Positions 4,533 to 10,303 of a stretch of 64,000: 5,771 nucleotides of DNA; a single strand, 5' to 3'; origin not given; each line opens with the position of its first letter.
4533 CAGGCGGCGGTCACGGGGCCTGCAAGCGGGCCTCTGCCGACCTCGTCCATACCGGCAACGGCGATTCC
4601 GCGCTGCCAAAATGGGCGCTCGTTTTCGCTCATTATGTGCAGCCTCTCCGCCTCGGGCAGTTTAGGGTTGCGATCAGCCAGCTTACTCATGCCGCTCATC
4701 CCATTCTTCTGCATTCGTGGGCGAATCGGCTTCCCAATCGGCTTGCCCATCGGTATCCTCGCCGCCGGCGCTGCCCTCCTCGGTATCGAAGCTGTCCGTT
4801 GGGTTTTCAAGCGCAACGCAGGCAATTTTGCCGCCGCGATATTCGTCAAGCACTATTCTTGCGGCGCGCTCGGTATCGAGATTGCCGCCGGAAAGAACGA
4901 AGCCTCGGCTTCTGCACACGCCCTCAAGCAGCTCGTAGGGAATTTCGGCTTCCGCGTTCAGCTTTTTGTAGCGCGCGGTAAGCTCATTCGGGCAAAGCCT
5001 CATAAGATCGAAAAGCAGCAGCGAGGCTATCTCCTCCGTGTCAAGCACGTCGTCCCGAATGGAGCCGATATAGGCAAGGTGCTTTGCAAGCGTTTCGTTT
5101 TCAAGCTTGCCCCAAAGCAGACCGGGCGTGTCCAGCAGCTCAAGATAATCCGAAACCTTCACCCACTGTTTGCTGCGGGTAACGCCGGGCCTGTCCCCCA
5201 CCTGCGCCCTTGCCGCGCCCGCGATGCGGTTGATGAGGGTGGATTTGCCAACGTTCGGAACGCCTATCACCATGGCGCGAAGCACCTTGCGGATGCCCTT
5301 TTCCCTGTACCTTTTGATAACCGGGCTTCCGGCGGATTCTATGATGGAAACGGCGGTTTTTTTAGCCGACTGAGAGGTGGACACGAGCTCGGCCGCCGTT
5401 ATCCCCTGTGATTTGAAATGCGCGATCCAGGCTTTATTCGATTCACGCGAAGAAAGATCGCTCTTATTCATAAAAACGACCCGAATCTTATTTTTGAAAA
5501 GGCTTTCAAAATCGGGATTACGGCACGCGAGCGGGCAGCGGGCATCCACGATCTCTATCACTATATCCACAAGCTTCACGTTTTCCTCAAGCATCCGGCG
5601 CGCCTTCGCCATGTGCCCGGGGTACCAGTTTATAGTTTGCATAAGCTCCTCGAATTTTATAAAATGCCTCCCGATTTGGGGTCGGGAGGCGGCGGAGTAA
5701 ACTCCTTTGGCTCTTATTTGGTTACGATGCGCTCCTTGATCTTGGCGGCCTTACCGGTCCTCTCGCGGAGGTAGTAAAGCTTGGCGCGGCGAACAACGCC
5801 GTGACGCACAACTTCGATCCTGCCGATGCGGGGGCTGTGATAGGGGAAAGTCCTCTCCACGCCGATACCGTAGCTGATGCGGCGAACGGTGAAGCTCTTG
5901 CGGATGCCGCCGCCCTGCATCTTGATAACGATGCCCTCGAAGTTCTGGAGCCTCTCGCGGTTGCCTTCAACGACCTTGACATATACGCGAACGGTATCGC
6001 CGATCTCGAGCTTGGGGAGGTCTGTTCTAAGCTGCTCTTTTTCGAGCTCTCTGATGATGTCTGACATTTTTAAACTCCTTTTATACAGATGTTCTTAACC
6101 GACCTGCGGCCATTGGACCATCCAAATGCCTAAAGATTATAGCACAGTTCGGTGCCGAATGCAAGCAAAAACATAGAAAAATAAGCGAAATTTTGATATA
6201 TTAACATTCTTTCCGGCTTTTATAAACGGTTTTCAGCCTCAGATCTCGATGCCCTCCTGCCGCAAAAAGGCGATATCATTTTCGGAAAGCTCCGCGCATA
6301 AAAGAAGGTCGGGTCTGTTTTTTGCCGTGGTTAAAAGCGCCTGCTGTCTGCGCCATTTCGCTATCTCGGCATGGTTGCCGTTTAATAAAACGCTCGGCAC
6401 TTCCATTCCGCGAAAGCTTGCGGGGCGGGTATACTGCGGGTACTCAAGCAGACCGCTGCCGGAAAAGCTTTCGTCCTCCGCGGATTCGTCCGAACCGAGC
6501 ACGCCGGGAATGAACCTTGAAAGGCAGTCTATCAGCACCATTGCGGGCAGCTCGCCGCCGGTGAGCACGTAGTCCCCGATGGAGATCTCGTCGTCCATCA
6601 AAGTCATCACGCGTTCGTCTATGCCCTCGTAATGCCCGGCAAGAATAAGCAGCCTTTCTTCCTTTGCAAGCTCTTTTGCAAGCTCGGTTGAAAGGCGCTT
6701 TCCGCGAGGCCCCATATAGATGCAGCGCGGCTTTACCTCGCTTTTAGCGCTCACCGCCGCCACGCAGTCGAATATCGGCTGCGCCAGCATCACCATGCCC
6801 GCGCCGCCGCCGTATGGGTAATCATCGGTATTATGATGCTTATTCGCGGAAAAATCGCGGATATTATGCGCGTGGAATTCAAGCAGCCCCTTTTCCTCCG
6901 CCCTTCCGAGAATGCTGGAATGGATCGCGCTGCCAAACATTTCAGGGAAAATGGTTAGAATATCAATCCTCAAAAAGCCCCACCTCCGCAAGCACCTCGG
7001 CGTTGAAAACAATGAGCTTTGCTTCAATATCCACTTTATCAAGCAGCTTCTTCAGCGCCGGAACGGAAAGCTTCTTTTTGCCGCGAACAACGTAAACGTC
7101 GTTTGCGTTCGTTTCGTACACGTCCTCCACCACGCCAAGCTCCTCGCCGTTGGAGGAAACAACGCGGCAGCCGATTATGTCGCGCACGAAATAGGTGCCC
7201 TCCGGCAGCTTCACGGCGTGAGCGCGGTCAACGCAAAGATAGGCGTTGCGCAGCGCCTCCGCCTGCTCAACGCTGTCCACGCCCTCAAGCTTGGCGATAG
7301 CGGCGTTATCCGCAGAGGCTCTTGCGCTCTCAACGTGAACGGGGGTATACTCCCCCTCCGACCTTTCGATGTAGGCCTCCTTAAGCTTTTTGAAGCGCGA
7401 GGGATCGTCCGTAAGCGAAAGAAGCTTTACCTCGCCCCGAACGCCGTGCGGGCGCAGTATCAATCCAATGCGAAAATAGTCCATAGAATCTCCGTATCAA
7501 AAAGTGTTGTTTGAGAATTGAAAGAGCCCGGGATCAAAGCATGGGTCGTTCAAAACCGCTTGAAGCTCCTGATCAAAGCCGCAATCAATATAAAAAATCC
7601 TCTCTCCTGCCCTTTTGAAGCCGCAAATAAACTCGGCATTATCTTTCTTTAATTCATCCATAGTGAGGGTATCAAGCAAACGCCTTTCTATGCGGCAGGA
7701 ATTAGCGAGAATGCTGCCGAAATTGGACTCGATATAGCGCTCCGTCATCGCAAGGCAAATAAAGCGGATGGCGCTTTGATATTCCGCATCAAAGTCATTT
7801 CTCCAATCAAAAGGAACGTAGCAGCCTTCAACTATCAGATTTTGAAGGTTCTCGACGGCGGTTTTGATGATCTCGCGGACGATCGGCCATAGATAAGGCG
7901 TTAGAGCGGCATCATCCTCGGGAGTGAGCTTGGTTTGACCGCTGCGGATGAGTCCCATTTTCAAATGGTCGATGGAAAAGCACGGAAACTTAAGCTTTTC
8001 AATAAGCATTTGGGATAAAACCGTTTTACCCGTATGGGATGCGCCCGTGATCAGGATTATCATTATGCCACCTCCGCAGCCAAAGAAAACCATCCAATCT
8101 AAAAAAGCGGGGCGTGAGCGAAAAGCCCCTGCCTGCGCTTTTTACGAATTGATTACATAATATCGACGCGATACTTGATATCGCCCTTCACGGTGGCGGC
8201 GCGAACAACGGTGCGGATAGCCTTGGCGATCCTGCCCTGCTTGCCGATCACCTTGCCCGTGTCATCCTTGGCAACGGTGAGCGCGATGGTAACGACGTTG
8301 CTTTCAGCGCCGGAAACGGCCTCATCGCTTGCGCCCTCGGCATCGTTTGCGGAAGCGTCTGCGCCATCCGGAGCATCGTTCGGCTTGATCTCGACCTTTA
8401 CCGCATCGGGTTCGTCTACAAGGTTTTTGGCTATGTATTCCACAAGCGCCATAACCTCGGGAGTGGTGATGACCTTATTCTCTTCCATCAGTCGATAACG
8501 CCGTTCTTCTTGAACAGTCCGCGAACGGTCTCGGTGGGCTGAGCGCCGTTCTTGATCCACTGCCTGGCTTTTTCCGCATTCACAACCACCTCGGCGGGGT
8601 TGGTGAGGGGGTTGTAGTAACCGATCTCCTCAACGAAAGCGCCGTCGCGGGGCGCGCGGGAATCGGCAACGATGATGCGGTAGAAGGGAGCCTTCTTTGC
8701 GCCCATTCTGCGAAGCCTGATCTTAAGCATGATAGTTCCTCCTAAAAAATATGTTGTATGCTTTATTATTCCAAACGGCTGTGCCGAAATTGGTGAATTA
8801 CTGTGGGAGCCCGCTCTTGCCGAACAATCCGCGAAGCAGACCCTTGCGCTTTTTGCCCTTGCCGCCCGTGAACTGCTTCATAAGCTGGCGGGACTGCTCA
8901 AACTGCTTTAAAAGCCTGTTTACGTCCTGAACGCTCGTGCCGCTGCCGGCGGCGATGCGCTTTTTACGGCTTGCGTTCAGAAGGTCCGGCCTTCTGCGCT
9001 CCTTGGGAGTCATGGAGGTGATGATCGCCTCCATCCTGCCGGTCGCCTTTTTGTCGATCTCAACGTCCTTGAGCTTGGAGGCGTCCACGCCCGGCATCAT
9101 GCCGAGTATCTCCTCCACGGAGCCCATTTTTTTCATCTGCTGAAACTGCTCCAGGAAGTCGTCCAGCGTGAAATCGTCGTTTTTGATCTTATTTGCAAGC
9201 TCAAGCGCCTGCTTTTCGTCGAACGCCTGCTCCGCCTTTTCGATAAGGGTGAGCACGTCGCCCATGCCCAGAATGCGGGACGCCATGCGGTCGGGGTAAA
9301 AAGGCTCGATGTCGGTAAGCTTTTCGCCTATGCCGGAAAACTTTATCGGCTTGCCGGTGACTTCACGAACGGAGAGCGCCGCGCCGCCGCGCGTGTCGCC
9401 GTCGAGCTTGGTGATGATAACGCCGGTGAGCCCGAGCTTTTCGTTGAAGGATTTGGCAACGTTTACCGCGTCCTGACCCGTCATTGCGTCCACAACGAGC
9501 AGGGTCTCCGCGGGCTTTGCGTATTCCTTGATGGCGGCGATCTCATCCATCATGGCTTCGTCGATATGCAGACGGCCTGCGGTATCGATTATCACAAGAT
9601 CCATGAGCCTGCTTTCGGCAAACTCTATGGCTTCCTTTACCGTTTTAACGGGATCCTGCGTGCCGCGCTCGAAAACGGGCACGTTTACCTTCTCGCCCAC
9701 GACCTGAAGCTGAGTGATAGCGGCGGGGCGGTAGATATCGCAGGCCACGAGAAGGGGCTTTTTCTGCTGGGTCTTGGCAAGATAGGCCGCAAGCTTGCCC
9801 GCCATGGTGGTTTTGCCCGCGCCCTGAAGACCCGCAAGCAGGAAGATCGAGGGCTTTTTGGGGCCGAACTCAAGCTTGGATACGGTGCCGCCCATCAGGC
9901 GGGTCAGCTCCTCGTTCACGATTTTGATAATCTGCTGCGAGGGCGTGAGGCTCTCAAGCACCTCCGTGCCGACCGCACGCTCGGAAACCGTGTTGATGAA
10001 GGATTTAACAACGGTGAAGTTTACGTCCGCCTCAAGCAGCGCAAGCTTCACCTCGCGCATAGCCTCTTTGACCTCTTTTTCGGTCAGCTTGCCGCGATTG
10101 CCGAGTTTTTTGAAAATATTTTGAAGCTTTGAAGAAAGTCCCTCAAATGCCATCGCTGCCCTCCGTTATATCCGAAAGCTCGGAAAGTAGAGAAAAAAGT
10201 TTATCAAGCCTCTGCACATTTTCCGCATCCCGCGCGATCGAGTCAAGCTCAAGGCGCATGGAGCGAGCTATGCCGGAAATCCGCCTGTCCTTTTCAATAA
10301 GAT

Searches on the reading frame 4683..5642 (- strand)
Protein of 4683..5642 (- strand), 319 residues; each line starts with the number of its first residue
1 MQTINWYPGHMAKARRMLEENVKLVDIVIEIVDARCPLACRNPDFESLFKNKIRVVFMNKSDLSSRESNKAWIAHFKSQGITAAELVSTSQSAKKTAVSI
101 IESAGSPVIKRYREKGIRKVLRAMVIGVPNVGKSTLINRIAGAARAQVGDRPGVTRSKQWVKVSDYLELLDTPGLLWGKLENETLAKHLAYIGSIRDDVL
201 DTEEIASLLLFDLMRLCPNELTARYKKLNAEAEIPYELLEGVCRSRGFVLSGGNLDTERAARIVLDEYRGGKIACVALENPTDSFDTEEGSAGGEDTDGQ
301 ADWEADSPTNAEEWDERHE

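Call 6: search_protein_families(library=pfam, proteins=[window:4683-5642:-])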
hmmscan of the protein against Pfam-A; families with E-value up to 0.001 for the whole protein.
window:4683-5642:- (319 aa): 3 families
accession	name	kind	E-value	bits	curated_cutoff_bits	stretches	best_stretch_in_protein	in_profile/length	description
PF01926.29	MMR_HSR1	-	3.7e-18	66.1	21.9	1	123-190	2-71/113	50S ribosome-binding GTPase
PF02421.24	FeoB_N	-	2.2e-09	37.5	27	1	123-175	3-57/156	Ferrous iron transport protein B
PF03193.22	RsgA_GTPase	-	2.8e-05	24.4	30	1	55-175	57-168/174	RsgA GTPase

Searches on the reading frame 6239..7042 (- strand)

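Call 6: search_protein_families(library=pfam, proteins=[window:6239-7042:-])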
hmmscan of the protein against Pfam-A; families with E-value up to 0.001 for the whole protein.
window:6239-7042:- (267 aa): 1 family
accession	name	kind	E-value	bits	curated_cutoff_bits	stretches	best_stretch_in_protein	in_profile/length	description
PF01746.26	tRNA_m1G_MT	-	2.8e-61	207.1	27.3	1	46-244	2-195/195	tRNA (Guanine-1)-methyltransferase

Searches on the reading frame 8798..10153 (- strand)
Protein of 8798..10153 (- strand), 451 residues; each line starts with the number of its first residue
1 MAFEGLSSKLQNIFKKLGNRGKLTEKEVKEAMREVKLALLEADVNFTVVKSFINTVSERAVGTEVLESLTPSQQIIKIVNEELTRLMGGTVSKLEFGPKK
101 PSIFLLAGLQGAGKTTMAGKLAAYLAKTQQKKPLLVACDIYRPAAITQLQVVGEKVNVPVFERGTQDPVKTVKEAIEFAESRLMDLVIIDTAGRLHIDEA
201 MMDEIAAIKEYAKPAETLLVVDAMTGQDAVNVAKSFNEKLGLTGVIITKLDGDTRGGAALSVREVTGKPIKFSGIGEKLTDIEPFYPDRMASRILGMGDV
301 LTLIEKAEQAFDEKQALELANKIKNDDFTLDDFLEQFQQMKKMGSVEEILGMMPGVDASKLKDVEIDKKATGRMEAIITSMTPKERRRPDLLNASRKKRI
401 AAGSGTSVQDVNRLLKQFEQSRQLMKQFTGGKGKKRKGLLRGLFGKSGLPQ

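Call 6: search_protein_families(library=pfam, proteins=[window:8798-10153:-])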
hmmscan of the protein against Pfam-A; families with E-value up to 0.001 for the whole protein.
window:8798-10153:- (451 aa): 6 families
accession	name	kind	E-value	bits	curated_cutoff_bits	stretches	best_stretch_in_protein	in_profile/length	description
PF00448.28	SRP54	-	3.5e-76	255.6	22.7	1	101-296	1-196/196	SRP54-type protein, GTPase domain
PF02978.25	SRP_SPB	-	6.2e-36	123.1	27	1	327-425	1-91/91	Signal peptide binding domain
PF02881.24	SRP54_N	-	8.4e-22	77.6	22.4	1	6-83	1-75/75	SRP54-type protein, helical bundle domain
PF01656.29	CbiA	-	8.5e-06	26.2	25.4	1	111-255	9-88/125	CobQ/CobB/MinD/ParA nucleotide binding domain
PF06414.18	Zeta_toxin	-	5.2e-05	23.2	22.3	1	98-145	13-58/199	Zeta toxin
PF13401.12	AAA_22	-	0.001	19.9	27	0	101-211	5-110/130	AAA domain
